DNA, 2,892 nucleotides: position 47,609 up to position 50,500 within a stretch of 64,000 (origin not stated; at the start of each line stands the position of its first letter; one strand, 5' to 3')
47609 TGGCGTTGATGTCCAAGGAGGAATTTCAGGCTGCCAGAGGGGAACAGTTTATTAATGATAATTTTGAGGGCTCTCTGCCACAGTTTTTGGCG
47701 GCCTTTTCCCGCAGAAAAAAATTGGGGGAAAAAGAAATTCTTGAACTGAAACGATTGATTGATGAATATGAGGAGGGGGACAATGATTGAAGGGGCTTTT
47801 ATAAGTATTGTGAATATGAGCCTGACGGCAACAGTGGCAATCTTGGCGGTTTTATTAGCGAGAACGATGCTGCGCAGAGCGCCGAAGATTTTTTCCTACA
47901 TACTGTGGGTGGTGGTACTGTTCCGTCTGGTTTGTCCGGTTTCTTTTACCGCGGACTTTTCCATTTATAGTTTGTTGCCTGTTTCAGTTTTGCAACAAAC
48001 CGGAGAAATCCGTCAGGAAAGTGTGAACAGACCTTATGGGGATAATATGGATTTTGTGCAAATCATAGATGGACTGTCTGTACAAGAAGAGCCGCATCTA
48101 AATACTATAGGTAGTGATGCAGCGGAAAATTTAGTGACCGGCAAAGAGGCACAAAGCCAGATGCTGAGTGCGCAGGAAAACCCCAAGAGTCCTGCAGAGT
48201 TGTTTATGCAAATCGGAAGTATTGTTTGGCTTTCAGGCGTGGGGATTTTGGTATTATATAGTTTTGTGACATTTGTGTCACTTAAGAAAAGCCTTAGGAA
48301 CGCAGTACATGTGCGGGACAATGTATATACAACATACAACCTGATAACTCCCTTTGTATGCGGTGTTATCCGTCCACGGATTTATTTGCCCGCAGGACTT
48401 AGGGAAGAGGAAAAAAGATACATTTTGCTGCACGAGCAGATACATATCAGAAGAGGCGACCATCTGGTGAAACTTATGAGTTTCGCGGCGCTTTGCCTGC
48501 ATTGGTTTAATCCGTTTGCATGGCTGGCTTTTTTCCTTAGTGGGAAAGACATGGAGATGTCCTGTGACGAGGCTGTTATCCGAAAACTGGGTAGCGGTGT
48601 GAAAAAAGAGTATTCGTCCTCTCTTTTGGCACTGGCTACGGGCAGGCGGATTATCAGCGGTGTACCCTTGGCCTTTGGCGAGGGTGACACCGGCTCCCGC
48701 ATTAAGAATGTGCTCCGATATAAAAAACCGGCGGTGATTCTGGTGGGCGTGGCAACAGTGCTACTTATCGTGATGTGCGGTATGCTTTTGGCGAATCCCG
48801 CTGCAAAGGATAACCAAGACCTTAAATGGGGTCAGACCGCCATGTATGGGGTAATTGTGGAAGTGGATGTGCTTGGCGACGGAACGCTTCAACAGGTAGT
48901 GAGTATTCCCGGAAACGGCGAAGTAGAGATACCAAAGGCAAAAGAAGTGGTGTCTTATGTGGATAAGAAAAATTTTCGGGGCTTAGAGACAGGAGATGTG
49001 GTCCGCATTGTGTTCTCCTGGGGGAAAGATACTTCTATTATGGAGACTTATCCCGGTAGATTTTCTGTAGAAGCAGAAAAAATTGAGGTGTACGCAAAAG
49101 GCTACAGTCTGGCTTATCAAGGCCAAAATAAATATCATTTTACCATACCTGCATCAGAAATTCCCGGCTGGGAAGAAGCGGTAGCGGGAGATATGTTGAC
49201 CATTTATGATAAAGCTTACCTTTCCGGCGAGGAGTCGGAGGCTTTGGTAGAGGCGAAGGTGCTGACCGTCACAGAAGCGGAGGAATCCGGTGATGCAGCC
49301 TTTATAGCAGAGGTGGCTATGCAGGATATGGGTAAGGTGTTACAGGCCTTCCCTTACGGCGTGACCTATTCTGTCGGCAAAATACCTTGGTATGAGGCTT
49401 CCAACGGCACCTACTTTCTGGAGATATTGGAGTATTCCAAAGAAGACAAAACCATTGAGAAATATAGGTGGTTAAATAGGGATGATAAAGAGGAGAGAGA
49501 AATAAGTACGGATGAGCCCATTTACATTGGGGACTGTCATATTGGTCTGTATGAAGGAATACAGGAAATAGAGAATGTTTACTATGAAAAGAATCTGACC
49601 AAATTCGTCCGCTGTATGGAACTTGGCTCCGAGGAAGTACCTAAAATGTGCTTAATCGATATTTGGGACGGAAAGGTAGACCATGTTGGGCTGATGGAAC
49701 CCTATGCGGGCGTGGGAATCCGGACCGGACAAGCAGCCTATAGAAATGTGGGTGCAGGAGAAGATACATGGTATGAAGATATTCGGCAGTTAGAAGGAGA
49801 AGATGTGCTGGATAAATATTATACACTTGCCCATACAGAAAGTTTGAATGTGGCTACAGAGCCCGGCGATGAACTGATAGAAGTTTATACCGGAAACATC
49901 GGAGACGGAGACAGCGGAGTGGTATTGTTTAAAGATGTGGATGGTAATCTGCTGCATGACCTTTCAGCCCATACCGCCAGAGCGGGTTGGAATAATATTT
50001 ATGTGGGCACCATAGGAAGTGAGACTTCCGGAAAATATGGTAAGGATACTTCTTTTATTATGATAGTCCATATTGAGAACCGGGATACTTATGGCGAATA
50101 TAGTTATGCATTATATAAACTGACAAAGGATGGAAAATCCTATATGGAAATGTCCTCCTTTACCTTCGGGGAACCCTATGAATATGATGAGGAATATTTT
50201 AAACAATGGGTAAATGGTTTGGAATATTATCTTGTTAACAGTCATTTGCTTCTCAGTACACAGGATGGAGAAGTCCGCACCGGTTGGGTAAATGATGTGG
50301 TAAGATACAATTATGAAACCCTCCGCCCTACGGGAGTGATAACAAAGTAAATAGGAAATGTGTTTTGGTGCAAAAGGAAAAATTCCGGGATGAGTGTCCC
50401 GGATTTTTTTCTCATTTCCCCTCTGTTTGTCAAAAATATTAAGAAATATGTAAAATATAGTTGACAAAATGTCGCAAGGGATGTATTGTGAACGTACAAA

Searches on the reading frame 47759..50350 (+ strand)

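Call 20: search_protein_families(library=pfam, proteins=[window:47759-50350:+], max_evalue=0.001)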
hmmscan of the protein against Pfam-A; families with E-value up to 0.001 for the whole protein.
window:47759-50350:+ (863 aa): 1 family
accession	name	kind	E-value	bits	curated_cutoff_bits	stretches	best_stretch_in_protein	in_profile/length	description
PF05569.17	Peptidase_M56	-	2.4e-53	181.7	31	1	17-317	3-295/296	BlaR1 peptidase M56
